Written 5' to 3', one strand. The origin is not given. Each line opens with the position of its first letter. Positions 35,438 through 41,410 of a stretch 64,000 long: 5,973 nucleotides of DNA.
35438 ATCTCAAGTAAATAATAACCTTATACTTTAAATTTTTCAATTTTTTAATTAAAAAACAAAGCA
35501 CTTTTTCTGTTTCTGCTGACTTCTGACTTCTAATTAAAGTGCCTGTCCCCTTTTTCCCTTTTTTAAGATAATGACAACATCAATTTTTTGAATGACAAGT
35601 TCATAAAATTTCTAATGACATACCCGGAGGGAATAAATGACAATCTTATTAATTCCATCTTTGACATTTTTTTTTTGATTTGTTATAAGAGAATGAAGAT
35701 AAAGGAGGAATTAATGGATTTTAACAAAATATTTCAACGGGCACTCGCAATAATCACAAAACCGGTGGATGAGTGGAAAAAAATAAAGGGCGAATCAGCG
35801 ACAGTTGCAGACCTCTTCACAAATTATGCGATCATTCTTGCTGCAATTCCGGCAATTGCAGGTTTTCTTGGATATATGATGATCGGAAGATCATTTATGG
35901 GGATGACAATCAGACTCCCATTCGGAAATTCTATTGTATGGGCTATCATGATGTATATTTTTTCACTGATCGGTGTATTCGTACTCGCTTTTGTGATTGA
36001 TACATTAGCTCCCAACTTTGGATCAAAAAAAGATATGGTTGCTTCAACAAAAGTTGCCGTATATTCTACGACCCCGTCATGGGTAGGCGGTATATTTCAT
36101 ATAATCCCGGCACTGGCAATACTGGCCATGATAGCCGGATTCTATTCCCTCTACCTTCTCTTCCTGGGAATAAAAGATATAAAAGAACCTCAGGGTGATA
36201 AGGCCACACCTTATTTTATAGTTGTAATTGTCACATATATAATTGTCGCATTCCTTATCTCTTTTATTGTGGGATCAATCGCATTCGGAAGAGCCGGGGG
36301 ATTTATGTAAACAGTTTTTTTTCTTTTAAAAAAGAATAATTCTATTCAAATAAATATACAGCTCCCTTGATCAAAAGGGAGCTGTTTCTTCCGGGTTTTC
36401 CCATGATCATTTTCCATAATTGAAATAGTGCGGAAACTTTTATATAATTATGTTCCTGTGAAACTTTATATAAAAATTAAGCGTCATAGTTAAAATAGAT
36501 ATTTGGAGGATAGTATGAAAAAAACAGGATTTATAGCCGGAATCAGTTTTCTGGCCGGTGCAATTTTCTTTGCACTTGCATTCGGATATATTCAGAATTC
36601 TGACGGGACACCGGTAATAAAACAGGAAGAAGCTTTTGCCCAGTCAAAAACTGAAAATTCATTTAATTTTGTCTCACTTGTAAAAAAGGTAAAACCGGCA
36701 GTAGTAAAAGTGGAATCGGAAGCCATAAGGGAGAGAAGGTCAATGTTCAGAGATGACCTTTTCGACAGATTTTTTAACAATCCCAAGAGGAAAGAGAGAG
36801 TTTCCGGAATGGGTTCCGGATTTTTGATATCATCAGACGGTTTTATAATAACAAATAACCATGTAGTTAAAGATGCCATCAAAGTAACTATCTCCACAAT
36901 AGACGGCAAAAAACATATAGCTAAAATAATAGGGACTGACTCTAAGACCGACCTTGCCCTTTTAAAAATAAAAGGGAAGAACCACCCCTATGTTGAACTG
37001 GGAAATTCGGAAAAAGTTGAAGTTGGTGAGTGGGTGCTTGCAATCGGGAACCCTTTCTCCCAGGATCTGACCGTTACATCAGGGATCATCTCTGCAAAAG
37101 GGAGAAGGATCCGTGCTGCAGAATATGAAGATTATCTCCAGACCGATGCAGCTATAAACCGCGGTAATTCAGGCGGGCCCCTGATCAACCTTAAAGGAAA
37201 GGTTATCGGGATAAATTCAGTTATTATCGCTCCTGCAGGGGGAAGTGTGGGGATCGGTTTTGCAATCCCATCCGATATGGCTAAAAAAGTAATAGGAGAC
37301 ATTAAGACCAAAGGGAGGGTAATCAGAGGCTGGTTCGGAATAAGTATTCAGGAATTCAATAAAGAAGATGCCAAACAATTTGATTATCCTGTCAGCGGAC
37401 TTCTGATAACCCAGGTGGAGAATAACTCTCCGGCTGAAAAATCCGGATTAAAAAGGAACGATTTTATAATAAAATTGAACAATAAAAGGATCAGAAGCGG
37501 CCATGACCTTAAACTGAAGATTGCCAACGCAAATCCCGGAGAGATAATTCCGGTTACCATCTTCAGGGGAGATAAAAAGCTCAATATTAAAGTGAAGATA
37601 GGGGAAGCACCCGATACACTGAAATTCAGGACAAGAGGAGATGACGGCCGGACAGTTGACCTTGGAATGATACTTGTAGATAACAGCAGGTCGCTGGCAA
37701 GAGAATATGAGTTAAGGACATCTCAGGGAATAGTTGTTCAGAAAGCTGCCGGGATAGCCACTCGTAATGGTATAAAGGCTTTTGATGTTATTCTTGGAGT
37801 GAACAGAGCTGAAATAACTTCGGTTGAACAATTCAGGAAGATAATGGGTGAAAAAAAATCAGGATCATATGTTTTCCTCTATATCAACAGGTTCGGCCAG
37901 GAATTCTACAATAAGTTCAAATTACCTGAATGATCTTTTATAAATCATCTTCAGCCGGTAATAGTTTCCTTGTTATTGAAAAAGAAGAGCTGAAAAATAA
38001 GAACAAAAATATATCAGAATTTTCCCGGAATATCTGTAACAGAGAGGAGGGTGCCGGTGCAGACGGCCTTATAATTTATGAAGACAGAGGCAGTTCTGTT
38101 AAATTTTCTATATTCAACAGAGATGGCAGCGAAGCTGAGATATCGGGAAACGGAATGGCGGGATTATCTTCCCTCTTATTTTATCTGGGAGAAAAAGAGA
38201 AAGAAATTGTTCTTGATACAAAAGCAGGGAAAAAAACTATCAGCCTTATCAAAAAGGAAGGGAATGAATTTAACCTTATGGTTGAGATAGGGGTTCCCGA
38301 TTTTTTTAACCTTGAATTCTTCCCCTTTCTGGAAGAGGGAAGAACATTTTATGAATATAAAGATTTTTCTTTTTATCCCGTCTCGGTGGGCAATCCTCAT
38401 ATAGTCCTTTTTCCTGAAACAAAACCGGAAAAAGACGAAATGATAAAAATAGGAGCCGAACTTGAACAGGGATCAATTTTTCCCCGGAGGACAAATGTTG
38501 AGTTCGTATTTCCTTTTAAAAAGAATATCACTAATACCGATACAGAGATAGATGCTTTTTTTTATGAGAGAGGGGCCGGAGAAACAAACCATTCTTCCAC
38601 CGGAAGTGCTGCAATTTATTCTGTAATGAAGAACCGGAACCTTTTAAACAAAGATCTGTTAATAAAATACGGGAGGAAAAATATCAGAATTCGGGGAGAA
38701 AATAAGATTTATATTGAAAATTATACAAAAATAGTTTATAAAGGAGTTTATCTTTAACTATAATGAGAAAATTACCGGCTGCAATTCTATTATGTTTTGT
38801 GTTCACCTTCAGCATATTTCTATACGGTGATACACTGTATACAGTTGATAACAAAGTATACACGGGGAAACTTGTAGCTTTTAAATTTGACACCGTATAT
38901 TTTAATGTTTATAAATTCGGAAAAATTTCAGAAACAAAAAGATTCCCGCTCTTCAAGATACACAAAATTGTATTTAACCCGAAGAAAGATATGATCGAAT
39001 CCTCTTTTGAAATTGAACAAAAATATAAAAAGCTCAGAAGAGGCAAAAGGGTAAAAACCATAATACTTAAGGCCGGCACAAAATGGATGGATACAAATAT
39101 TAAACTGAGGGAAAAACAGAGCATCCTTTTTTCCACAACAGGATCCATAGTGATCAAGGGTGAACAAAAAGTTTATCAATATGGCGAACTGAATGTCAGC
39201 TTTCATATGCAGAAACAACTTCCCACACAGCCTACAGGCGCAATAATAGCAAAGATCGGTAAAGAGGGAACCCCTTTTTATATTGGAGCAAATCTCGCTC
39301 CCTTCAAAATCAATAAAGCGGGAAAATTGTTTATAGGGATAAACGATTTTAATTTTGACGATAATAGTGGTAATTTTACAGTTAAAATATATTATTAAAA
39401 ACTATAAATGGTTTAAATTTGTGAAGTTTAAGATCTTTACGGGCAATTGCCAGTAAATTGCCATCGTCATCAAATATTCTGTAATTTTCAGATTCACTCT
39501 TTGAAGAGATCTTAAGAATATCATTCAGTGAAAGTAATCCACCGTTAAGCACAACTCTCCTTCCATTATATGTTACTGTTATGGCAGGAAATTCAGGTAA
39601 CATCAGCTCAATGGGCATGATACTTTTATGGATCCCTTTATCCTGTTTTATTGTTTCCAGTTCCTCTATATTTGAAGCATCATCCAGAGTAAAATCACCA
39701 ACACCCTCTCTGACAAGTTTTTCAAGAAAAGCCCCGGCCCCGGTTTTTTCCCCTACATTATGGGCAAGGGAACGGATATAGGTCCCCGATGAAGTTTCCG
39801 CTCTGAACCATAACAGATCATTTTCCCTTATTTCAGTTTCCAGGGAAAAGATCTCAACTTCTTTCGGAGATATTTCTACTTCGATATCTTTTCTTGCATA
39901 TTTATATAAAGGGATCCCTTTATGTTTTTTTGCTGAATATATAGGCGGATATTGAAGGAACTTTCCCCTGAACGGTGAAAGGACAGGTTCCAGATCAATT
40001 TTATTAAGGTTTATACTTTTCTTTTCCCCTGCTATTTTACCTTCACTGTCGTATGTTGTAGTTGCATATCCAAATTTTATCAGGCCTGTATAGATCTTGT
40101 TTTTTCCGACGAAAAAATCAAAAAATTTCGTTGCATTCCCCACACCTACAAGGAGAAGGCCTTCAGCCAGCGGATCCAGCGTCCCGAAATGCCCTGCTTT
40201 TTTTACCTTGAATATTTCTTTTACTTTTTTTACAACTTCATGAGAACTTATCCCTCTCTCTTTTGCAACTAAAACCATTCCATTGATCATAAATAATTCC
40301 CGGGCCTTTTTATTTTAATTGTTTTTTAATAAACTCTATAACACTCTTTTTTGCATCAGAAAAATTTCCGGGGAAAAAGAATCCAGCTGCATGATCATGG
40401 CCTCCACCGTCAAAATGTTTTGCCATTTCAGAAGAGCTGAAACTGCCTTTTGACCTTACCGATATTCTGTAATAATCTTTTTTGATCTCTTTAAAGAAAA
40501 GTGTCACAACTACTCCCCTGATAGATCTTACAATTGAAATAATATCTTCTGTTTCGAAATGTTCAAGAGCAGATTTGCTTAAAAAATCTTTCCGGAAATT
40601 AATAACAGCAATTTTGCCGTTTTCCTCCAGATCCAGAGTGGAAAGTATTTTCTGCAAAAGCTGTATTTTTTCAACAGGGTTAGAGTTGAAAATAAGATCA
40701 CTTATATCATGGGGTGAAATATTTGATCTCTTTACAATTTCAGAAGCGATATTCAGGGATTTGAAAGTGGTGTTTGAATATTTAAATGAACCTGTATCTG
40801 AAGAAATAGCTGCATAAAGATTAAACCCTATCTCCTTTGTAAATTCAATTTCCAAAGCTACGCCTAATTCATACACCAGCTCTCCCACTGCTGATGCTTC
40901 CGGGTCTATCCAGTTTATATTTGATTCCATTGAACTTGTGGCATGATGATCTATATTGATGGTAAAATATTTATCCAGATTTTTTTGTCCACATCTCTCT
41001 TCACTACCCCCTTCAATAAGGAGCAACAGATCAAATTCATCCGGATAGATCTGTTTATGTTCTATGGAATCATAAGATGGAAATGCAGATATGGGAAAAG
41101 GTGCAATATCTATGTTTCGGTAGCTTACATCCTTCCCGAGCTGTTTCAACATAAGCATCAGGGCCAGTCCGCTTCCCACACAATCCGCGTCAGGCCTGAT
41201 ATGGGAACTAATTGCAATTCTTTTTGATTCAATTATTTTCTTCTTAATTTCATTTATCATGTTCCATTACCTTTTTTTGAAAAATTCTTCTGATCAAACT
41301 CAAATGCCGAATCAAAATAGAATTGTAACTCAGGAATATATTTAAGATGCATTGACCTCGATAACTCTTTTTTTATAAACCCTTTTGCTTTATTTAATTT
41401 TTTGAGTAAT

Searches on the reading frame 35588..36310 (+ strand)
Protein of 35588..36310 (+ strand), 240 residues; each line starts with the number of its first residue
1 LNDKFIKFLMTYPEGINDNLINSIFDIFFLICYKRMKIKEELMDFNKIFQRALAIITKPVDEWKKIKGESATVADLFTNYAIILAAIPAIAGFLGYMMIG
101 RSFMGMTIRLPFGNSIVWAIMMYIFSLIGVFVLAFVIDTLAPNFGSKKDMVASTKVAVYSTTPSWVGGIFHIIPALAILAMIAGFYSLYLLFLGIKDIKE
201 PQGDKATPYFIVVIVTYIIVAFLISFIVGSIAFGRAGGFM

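Call 34: search_protein_families(library=pfam, proteins=[window:35588-36310:+], max_evalue=0.00001)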
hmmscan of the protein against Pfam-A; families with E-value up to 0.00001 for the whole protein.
window:35588-36310:+ (240 aa): 1 family
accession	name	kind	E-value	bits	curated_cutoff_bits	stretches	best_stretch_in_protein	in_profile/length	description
PF04893.22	Yip1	-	5.5e-21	75.6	28.6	1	54-223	2-171/173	Yip1 domain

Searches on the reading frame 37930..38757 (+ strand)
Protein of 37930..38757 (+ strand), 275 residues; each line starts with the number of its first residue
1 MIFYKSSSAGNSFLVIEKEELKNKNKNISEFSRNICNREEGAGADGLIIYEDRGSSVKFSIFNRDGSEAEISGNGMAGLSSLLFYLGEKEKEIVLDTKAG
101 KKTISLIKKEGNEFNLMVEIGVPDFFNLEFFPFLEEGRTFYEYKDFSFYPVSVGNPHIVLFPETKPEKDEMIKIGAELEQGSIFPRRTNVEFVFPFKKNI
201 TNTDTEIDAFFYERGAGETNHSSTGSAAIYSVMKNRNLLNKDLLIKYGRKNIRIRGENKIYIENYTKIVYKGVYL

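Call 34: search_protein_families(library=pfam, proteins=[window:37930-38757:+], max_evalue=0.00001)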
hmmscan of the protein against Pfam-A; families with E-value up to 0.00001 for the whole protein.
window:37930-38757:+ (275 aa): 1 family
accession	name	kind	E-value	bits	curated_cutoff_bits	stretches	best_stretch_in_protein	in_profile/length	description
PF01678.24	DAP_epimerase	-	2.1e-29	102.5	34.7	2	3-121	1-116/121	Diaminopimelate epimerase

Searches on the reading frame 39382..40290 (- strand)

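Call 34: search_protein_families(library=pfam, proteins=[window:39382-40290:-], max_evalue=0.00001)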
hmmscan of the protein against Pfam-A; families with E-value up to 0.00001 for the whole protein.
window:39382-40290:- (302 aa): 2 families
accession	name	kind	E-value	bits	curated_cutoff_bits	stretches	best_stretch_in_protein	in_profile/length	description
PF01509.24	TruB_N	-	4.5e-46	157.4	27.3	1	24-172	1-149/149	TruB family pseudouridylate synthase (N terminal domain)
PF16198.10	TruB_C_2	-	1.3e-06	28.8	29.3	1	173-231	1-65/66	tRNA pseudouridylate synthase B C-terminal domain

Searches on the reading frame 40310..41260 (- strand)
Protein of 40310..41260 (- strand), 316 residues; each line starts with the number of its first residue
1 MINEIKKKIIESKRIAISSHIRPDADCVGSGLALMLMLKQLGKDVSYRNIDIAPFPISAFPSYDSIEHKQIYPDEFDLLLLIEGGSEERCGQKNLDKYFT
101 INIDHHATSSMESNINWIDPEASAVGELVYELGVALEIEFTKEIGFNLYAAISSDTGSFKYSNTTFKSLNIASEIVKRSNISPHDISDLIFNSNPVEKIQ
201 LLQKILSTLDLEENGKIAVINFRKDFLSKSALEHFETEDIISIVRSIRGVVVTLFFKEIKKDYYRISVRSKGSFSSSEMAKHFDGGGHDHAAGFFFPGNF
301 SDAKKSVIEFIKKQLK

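Call 34: search_protein_families(library=pfam, proteins=[window:40310-41260:-], max_evalue=0.00001)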
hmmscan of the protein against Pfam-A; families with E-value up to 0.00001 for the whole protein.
window:40310-41260:- (316 aa): 2 families
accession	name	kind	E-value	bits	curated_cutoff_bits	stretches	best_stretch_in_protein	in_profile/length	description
PF01368.27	DHH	-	5e-13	49.9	28.1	1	14-151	1-124/125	DHH family, N-terminal domain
PF02272.25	DHHA1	-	8.3e-10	39.5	25.9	1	239-313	20-102/102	DHHA1 domain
